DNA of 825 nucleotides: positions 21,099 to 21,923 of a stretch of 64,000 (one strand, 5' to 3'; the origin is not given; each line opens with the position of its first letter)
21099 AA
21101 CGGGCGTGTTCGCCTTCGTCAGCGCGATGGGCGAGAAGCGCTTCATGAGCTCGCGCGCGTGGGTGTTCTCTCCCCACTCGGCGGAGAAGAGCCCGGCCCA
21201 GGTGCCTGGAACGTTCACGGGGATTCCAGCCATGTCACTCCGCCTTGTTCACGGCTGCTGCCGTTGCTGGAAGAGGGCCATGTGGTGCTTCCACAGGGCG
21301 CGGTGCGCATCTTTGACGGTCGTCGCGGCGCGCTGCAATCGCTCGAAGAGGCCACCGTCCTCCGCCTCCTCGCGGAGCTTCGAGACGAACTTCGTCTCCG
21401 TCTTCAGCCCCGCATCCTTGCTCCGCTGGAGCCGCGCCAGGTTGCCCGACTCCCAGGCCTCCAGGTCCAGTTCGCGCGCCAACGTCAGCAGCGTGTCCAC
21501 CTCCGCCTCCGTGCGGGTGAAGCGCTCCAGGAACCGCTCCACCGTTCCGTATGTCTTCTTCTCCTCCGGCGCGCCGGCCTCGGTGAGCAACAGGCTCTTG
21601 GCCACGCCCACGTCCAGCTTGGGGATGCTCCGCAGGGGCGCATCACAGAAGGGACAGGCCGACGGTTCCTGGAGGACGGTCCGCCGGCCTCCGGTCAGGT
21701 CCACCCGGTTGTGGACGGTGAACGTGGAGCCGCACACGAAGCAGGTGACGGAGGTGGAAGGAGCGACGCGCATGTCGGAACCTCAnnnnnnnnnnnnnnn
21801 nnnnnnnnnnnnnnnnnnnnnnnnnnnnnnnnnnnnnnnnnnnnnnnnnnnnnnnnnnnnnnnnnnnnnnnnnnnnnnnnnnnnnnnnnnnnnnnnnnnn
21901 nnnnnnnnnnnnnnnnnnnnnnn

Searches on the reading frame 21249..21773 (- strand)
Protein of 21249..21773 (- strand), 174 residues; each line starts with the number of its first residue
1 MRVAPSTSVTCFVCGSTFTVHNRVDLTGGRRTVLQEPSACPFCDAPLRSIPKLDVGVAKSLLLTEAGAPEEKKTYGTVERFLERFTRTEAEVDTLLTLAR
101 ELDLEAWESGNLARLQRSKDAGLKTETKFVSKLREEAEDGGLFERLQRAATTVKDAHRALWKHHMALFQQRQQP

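Call 6: search_protein_families(library=pfam, proteins=[window:21249-21773:-], max_evalue=0.01)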
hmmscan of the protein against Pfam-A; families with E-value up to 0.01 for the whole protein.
window:21249-21773:- (174 aa): 0 families

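Call 15: search_protein_families(library=pfam, proteins=[window:21249-21773:-], max_evalue=1)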
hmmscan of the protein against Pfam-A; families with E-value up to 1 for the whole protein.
window:21249-21773:- (174 aa): 3 families
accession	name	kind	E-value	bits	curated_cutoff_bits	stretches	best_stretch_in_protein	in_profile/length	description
PF24333.1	DUF7501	-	0.11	13.1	27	1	34-49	7-22/58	Family of unknown function (DUF7501)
PF21344.3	Zn_ribbon_LysW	-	0.26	11.4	27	0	9-23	1-15/46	Alpha-aminoadipate carrier protein LysW-like, globular domain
PF14369.11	Zn_ribbon_19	-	0.48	11.1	30.8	0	5-18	17-31/35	zinc-ribbon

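Call 75: search_protein_families(library=ncbifam, proteins=[window:21249-21773:-], max_evalue=0.01)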
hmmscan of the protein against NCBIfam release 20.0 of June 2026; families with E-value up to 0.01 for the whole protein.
window:21249-21773:- (174 aa): 0 families

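Call 88: search_protein_families(library=padloc, proteins=[window:21249-21773:-], max_evalue=0.001)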
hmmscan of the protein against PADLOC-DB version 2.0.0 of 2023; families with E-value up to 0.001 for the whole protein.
window:21249-21773:- (174 aa): 0 families
